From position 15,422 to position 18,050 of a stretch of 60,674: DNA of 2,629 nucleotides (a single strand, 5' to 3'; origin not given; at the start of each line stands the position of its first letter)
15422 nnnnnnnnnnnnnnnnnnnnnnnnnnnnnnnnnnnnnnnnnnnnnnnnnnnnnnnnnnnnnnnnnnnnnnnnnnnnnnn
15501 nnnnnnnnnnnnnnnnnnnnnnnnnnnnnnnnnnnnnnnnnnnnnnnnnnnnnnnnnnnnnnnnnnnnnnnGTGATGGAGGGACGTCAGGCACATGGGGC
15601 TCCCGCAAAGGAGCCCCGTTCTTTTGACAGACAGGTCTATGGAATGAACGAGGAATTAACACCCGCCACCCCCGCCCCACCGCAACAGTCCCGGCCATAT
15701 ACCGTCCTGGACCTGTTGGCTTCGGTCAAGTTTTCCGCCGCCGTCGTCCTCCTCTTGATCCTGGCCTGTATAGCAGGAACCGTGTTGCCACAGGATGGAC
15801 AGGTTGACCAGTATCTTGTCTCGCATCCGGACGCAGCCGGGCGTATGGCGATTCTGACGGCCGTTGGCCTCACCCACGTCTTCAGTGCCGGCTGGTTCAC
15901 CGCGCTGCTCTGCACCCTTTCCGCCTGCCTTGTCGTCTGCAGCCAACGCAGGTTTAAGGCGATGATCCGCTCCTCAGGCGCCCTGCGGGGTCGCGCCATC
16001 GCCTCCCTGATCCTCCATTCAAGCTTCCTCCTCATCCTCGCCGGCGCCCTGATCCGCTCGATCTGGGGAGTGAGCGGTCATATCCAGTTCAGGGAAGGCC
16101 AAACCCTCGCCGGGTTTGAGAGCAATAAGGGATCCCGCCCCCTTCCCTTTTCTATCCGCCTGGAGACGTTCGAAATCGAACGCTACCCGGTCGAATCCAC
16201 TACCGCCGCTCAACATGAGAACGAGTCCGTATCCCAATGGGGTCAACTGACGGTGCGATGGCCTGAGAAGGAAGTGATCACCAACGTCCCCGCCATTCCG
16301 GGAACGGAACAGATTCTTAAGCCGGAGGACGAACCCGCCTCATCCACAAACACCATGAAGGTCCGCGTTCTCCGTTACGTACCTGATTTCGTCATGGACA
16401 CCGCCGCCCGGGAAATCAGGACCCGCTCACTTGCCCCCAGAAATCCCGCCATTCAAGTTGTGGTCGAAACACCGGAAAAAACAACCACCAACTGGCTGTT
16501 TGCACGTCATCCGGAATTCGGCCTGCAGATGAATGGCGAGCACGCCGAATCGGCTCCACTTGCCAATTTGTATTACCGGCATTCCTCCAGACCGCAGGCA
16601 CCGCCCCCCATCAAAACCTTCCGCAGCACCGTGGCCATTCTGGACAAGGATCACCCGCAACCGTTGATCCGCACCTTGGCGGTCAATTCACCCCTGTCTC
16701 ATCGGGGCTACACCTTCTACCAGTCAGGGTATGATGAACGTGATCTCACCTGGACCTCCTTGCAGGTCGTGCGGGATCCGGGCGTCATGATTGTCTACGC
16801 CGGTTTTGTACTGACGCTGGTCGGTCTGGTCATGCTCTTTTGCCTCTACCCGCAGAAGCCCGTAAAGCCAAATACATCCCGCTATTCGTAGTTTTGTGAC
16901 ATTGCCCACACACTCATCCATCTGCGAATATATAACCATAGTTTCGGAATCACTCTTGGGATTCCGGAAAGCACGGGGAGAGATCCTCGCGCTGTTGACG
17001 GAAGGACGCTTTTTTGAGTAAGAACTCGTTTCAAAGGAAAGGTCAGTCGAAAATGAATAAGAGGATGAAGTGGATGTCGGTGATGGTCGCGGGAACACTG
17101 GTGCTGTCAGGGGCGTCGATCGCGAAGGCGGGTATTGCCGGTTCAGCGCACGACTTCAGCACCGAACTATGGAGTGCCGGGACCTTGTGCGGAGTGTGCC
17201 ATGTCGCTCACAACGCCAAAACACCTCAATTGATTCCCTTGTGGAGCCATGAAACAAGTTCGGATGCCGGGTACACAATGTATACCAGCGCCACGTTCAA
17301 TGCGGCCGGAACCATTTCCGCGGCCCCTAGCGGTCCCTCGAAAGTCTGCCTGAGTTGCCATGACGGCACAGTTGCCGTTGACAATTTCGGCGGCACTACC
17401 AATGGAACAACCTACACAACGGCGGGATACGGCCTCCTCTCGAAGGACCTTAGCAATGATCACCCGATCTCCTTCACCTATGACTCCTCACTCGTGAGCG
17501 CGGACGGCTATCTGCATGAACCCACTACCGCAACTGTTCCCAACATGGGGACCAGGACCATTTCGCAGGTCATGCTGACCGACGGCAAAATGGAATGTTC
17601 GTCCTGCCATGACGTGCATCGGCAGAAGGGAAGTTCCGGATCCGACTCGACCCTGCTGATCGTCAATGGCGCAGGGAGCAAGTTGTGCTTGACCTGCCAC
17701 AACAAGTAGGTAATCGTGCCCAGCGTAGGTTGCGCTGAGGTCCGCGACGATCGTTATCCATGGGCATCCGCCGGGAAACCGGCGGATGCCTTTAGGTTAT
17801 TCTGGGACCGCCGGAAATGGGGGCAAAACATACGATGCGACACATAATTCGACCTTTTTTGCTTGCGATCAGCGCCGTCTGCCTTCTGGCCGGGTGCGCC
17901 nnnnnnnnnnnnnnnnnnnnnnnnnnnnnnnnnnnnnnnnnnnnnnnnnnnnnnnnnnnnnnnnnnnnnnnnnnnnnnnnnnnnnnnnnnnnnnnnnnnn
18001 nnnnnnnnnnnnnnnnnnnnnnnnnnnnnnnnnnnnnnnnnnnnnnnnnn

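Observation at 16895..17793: OmcE-like nanowire subunit with hallmarks of high-copy expression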

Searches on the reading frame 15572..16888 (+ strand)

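Call 6: search_protein_families(library=pfam, proteins=[window:15572-16888:+], max_evalue=0.01)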
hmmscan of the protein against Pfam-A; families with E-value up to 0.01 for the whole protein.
window:15572-16888:+ (439 aa): 1 family
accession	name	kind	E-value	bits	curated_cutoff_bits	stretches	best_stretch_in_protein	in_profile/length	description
PF05140.19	ResB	-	7e-42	144.3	24.6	4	57-134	4-84/486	ResB-like family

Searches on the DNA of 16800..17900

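Call 53: search_rna_families(source=window, start=16800, end=17900, threshold=evalue, max_evalue=1)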
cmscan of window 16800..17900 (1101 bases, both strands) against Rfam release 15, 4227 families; matches with E-value up to 1: 0.
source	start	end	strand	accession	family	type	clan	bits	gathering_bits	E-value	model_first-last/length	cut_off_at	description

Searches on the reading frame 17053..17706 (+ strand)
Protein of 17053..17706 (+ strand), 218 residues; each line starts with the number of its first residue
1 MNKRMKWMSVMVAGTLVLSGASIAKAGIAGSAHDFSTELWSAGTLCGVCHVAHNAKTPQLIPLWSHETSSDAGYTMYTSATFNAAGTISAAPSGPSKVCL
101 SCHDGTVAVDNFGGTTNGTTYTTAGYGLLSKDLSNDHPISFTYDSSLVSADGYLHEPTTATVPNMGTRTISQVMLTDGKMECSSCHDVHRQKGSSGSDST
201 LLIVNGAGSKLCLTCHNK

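Call 6: search_protein_families(library=pfam, proteins=[window:17053-17706:+], max_evalue=0.01)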
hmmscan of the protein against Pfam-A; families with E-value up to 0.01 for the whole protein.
window:17053-17706:+ (218 aa): 6 families
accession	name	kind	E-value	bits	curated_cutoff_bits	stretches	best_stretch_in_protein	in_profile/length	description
PF09699.15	Paired_CXXCH_1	-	2.3e-08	34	20.6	1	180-218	7-38/41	Doubled CXXCH motif (Paired_CXXCH_1)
PF14522.11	Cytochrome_C7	-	1.2e-06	28.7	24.8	0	177-217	11-49/67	Cytochrome c7 and related cytochrome c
PF22113.1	Mtrc-MtrF_II-IV_dom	-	3.2e-06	27.2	30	0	43-111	81-137/176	Outer membrane cytochrome MtrC/MtrF-like, domains II/IV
PF14537.11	Cytochrom_c3_2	-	0.0003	21.6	25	0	174-217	52-79/79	Cytochrome c3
PF24734.1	DUF7685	-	0.00032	21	27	0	205-218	21-34/43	Domain of unknown function (DUF7685)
PF02085.21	Cytochrom_CIII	-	0.0097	16.7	22.9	0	180-218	47-84/101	Class III cytochrome C family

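Call 7: search_solved_structures(query=window:17053-17706:+, max_evalue=10, show_alignments=3)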
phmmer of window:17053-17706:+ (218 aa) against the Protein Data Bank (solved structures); distinct sequences matched with E-value up to 10: 2.
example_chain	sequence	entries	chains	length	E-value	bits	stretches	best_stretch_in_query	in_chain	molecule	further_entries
7tfs_A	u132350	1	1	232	3.2e-19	72.8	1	24-218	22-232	Cytochrome c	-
9yuq_N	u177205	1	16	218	5.6e-19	72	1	11-218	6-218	Putative multiheme cytochrome c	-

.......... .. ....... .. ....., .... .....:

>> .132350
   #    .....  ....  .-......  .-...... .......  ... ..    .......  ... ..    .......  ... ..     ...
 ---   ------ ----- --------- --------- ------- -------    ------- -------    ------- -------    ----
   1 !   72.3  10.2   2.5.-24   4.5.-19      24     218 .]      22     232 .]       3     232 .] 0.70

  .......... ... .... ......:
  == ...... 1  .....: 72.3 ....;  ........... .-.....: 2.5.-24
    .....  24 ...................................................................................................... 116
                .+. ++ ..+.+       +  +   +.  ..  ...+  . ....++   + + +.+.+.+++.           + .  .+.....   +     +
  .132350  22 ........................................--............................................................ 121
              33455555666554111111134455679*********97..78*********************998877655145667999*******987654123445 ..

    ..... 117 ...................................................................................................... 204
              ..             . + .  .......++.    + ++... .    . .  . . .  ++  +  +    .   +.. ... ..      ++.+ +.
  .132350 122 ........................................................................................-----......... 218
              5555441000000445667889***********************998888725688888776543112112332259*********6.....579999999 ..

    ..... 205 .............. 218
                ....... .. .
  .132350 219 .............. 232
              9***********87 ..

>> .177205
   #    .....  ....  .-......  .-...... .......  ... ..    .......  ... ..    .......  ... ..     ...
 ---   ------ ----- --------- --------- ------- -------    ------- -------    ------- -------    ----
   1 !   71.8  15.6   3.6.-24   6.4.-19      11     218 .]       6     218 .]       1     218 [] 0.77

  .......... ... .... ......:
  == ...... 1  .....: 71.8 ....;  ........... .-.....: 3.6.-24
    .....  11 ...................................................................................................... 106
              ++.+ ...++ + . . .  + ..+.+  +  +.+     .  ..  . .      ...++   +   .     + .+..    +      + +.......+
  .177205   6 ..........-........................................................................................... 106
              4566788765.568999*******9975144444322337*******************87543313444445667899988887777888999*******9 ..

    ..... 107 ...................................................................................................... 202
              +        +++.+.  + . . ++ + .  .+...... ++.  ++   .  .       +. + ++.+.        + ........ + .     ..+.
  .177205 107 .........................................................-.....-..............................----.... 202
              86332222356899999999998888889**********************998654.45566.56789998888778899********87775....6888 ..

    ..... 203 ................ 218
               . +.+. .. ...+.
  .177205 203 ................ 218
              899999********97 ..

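Call 14: find_related_loci(query=window:17053-17706:+, collection=genome_contigs, flank=10000)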
Query window:17053-17706:+ (218 aa) in genome_contigs; peptide patterns used: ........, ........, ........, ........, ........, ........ (x = any residue, [..] = any of these).
69 stretches matched a pattern; 6 encode a relative of the query (tblastn E <= 1e-3); 6 distinct loci.
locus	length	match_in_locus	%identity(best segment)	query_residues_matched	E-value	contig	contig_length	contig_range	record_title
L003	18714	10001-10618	51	5-218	1e-59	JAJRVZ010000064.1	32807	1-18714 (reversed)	MAG: Calditrichota bacterium isolate Dive96_bin2.107 k141_957228, whole genome shotgun sequence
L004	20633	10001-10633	50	1-218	2e-58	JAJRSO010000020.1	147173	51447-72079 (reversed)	MAG: Calditrichota bacterium isolate Dive96_bin1.111 k141_1484824, whole genome shotgun sequence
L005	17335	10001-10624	51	1-218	7e-56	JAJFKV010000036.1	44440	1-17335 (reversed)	MAG: Woeseiaceae bacterium isolate OFTM88 OFTM88_35, whole genome shotgun sequence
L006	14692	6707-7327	46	5-218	2e-48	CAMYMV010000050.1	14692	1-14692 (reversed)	MAG: uncultured Gemmatimonadales bacterium isolate ES_Gemmatimonadota_01 genome assembly, contig: scaffold_2200, whole g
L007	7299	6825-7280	53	1-157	1e-36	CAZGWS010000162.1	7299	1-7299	MAG TPA_asm: uncultured Lentimicrobiaceae bacterium isolate SRP128015_co1_32 genome assembly, contig: NODE_17606_length_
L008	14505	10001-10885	24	8-218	3e-6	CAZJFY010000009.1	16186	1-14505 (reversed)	MAG TPA_asm: uncultured bacterium isolate binchicken_co291_60 genome assembly, contig: NODE_861_length_16186_cov_5.70721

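Call 18: find_homologous_proteins(query=window:17053-17706:+, max_evalue=0.00001)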
Query window:17053-17706:+ (218 aa): 5353 proteins with E <= 0.00001 among 5866 candidates; the best 120 are listed.
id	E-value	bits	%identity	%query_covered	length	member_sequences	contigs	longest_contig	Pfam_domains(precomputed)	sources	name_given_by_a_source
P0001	3.3e-141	486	100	100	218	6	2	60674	PF09699.16,PF14522.12,PF22113.2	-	-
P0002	6.6e-112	390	82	100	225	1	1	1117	PF09699.16,PF14522.12,PF22113.2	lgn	-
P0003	2.3e-90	320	70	100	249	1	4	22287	PF09699.16,PF22113.2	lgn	-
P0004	1.3e-76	275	57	100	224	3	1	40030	PF09699.16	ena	-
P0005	3.7e-75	270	60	100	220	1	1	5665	PF09699.16,PF22113.2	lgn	-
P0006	1.0e-71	259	58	100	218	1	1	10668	PF09699.16,PF14522.12,PF22113.2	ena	-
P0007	5.9e-66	240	55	92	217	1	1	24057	PF09699.16,PF14522.12,PF22113.2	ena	-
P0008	3.0e-64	235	55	89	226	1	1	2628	PF09699.16,PF14522.12,PF22113.2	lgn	-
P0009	7.5e-61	224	50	99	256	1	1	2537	PF09699.16,PF22113.2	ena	-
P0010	1.5e-60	223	54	89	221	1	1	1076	PF09699.16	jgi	jgi:hypothetical protein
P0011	1.6e-60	222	54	100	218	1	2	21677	PF09699.16,PF14537.12,PF14522.12,PF22113.2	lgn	-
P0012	7.9e-60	220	55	95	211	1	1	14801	PF09699.16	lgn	-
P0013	2.2e-59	219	50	100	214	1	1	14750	PF09699.16,PF14522.12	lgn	-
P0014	2.1e-58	216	53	100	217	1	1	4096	PF09699.16,PF14537.12,PF14522.12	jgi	-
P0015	6.1e-58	214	50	100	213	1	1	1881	PF09699.16,PF14522.12,PF22113.2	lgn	-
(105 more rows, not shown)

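Call 19: search_protein_families(library=ncbifam, proteins=[window:17053-17706:+], max_evalue=0.001)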
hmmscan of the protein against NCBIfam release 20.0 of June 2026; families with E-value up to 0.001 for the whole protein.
window:17053-17706:+ (218 aa): 4 families
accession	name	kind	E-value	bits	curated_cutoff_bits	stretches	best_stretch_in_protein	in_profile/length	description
TIGR01905.1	paired_CXXCH_1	subfamily_domain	2.8e-07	30.4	25.2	0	180-217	7-37/41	doubled CXXCH domain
NF041028.1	decahem_GSU2203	exception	1.1e-05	24.8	325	1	169-217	164-208/317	GSU2203 family decaheme c-type cytochrome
TIGR03508.1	decahem_SO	subfamily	2.4e-05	23.9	192.2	0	170-217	134-175/258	DmsE family decaheme c-type cytochrome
NF045713.1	CxxCH_16_HmcA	equivalog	0.00071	18.3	400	0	44-107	175-237/541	sulfate respiration complex hexadecaheme cytochrome HmcA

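Call 21: find_encoding_contigs(protein=P0003, flank=10000, max_places=3)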
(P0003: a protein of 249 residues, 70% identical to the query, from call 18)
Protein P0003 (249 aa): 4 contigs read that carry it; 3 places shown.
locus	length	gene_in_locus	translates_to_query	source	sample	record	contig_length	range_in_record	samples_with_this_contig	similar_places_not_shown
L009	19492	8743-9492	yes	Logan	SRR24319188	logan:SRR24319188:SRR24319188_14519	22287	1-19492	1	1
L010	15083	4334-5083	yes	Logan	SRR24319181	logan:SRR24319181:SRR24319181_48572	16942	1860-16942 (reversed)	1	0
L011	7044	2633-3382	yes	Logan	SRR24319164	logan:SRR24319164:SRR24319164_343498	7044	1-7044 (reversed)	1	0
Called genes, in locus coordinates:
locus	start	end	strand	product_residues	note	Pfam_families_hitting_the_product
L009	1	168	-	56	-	?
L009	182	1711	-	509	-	PF01408:GFO_IDH_MocA (weak), PF21252:Glyco_hydro_109_C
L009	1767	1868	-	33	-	-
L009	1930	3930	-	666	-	PF02449:Glyco_hydro_42, PF08532:Glyco_hydro_42M, PF08533:Glyco_hydro_42C, PF25839:Apionate_lact_C (weak)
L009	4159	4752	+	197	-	PF22113:Mtrc-MtrF_II-IV_dom (weak), PF13435:Cytochrome_C554, PF14522:Cytochrome_C7 (weak)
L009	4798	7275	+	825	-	PF14522:Cytochrome_C7 (faint), PF13435:Cytochrome_C554, PF09699:Paired_CXXCH_1 (weak), PF09134:Invasin_D3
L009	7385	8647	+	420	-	PF05140:ResB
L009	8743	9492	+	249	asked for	PF22113:Mtrc-MtrF_II-IV_dom (faint), PF09699:Paired_CXXCH_1 (faint)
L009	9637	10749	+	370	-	PF01436:NHL (faint), PF17170:DUF5128 (faint), PF08450:SGL (faint), PF25021:TEN_NHL (faint)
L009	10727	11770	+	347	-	PF02085:Cytochrom_CIII (faint), PF14522:Cytochrome_C7 (faint), PF14537:Cytochrom_c3_2 (faint), PF22113:Mtrc-MtrF_II-IV_dom (faint), PF09699:Paired_CXXCH_1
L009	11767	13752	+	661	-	-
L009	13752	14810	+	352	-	PF08450:SGL (faint), PF17170:DUF5128, PF01436:NHL (weak)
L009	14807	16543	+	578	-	PF22113:Mtrc-MtrF_II-IV_dom (faint), PF14522:Cytochrome_C7 (faint), PF14537:Cytochrom_c3_2 (faint), PF09699:Paired_CXXCH_1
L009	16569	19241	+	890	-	PF09699:Paired_CXXCH_1 (faint), PF14522:Cytochrome_C7 (faint), PF14537:Cytochrom_c3_2 (faint), PF22113:Mtrc-MtrF_II-IV_dom (faint)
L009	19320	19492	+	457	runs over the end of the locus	PF05140:ResB (faint)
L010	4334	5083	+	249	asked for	PF22113:Mtrc-MtrF_II-IV_dom (faint), PF09699:Paired_CXXCH_1 (faint)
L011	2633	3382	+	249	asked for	PF22113:Mtrc-MtrF_II-IV_dom (faint), PF09699:Paired_CXXCH_1 (faint)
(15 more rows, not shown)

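Call 25: find_encoding_contigs(protein=P0002, flank=10000, max_places=3)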
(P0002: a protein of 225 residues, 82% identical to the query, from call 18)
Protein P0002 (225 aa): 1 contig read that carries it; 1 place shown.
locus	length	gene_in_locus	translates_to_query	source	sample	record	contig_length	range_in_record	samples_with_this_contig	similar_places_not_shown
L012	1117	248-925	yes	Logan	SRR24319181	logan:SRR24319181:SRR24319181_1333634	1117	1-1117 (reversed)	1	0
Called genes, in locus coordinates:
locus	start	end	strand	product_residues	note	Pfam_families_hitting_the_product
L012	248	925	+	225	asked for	PF22113:Mtrc-MtrF_II-IV_dom (faint), PF14522:Cytochrome_C7 (faint), PF09699:Paired_CXXCH_1 (faint)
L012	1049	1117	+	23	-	?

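Call 26: find_encoding_contigs(protein=P0004, flank=10000, max_places=2)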
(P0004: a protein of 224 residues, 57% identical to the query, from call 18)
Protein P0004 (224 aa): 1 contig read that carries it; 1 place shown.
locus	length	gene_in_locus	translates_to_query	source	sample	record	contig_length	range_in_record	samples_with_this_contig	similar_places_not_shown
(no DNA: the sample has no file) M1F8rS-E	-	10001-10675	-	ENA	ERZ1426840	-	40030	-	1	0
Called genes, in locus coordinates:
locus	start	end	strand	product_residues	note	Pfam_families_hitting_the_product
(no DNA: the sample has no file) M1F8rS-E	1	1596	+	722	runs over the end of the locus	PF09699:Paired_CXXCH_1 (faint), PF14522:Cytochrome_C7 (faint), PF14537:Cytochrom_c3_2 (weak), PF01292:Ni_hydr_CYTB (faint)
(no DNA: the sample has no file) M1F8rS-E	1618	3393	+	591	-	PF14522:Cytochrome_C7 (faint), PF14537:Cytochrom_c3_2 (faint), PF09699:Paired_CXXCH_1 (faint), PF01292:Ni_hydr_CYTB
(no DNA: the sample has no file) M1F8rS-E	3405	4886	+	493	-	PF03264:Cytochrom_NNT (weak), PF14522:Cytochrome_C7 (faint), PF02085:Cytochrom_CIII (faint)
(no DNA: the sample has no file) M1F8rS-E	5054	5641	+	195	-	PF14522:Cytochrome_C7 (faint), PF22113:Mtrc-MtrF_II-IV_dom (weak), PF14537:Cytochrom_c3_2 (faint), PF13435:Cytochrome_C554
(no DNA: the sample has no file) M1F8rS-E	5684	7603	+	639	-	PF14522:Cytochrome_C7 (faint), PF14537:Cytochrom_c3_2 (faint), PF22113:Mtrc-MtrF_II-IV_dom (faint), PF13435:Cytochrome_C554, PF09699:Paired_CXXCH_1 (weak)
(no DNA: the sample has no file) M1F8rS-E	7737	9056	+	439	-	PF05140:ResB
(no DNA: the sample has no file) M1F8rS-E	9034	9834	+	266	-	PF01578:Cytochrom_C_asm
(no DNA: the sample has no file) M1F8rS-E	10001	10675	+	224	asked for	PF09699:Paired_CXXCH_1 (weak)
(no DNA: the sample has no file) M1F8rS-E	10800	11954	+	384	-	PF25021:TEN_NHL (faint), PF01436:NHL (faint), PF06739:SBBP (faint), PF08450:SGL (faint), PF17170:DUF5128 (weak)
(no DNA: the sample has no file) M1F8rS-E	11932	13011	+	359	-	-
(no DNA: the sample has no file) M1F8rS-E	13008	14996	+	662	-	-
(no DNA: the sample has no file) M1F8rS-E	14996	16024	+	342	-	PF08450:SGL (faint), PF17170:DUF5128 (weak), PF01436:NHL (weak)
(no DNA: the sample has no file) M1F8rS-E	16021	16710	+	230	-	?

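Call 44: find_related_loci(query=A3, collection=genome_contigs, flank=9000)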
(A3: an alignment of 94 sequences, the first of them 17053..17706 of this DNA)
Query A3 (218 aa) in genome_contigs; peptide patterns used: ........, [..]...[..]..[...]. (x = any residue, [..] = any of these).
600 stretches matched a pattern (row limit reached: there are more); 582 encode a relative of the query (tblastn E <= 1e-3); the best 80 are kept; 80 distinct loci.
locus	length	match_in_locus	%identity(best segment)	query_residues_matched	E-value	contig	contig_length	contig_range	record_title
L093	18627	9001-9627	49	1-218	4e-57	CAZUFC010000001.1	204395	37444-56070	MAG TPA_asm: uncultured bacterium isolate SRP141376_co4_129 genome assembly, contig: NODE_46_length_204395_cov_8.622233,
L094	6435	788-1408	47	3-218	5e-56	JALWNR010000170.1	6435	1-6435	MAG: Bacteroidales bacterium isolate M17_metabat2_scaf2bin.272 M17_NODE_15825_length_6435_cov_2.464014, whole genome sho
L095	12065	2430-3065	48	2-218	5e-56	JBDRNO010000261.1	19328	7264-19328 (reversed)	MAG: Bacteroidota bacterium isolate MEGAHIT-group-1.892 k141_4227028, whole genome shotgun sequence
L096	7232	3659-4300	48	7-218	3e-56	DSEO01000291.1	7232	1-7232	MAG TPA_asm: Bacteroides sp. isolate SpSt-1244 Ga0116196_1000272, whole genome shotgun sequence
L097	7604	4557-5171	51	3-218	6e-55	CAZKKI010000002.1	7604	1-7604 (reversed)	MAG TPA_asm: uncultured Melioribacteraceae bacterium isolate binchicken_co219_313 genome assembly, contig: k141_1354502,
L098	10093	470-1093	51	3-218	2e-54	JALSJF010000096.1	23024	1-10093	MAG: Cyclobacteriaceae bacterium isolate 354-166_metabat2_scaf2bin.076 354-166_scaffold_2108_c1, whole genome shotgun se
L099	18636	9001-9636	46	3-218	2e-54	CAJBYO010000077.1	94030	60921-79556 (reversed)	MAG: uncultured Bacteroidales bacterium isolate Loc080925-6m_bin-0522 genome assembly, contig: bin-0522:077/104, whole g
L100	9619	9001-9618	47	3-217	4e-54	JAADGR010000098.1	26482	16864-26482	MAG: Calditrichota bacterium isolate M_MetaBat.126 contig-127_2456, whole genome shotgun sequence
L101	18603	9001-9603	47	3-218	7e-54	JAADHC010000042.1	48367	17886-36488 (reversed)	MAG: Chlorobiota bacterium isolate M_MetaBat.158 contig-127_553, whole genome shotgun sequence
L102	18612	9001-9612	49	3-218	2e-53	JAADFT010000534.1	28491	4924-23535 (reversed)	MAG: Calditrichota bacterium isolate M_MaxBin.061 contig-127_8113, whole genome shotgun sequence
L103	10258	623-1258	47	3-218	2e-53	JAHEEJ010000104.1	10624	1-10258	MAG: Deltaproteobacteria bacterium isolate Ww264 NODE_12766_length_10624_cov_3.301247, whole genome shotgun sequence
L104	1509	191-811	47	4-218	1e-54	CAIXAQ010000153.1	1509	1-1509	MAG: uncultured Bacteroidales bacterium isolate LJ-5-9m_bin-0023 genome assembly, contig: bin-0023:153/995, whole genome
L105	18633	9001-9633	50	1-218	1e-52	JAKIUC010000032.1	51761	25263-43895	MAG: Melioribacteraceae bacterium isolate D96SM.bin.9 NODE_481_length_51761_cov_5.454595, whole genome shotgun sequence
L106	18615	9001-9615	47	4-218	3e-52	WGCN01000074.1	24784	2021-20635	MAG: Calditrichales bacterium isolate S144_8_esom k151_217162, whole genome shotgun sequence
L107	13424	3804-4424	47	3-218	3e-52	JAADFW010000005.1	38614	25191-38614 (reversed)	MAG: Chlorobiota bacterium isolate M_MaxBin.088 contig-127_1044, whole genome shotgun sequence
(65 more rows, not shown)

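Call 46: predict_structure(alignment_id=A3)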
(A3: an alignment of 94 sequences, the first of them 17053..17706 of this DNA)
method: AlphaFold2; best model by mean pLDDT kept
length: 218 residues; sequences in the alignment: 94
mean_pLDDT: 87.6   pTM: 0.78
mean pLDDT of the five models: 87.6, 80.9, 78.5, 75.7, 64.1
residues with pLDDT >= 90: 119; 70-90: 88; 50-70: 11; < 50: 0
segments of 3 or more residues with pLDDT < 50: none
pLDDT, mean of each block of 10 residues (from residue 1): 77 74 67 89 85 73 88 91 89 91 93 91 85 87 96 96 94 95 93 90 91 91
secondary structure, 60 per line:
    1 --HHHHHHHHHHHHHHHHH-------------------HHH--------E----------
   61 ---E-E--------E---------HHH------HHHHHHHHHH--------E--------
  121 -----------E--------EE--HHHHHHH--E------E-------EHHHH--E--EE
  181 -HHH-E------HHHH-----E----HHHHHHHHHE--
elements in order: H3-19 H94-103 H145-151 H170-173 H193-196 H207-215

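Call 51: fold_search(model_id=the predicted structure, library=pdb)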
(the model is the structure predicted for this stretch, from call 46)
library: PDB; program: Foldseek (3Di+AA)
matches with E <= 10: 1; with E <= 0.001: 1
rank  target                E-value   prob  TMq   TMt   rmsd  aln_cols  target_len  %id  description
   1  7tfs                  5.8e-09  1.00  0.56  0.60   5.2       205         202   30  Cryo-EM of the OmcE nanowires from Geobacter sulfurreducens (released 2022-05-04)
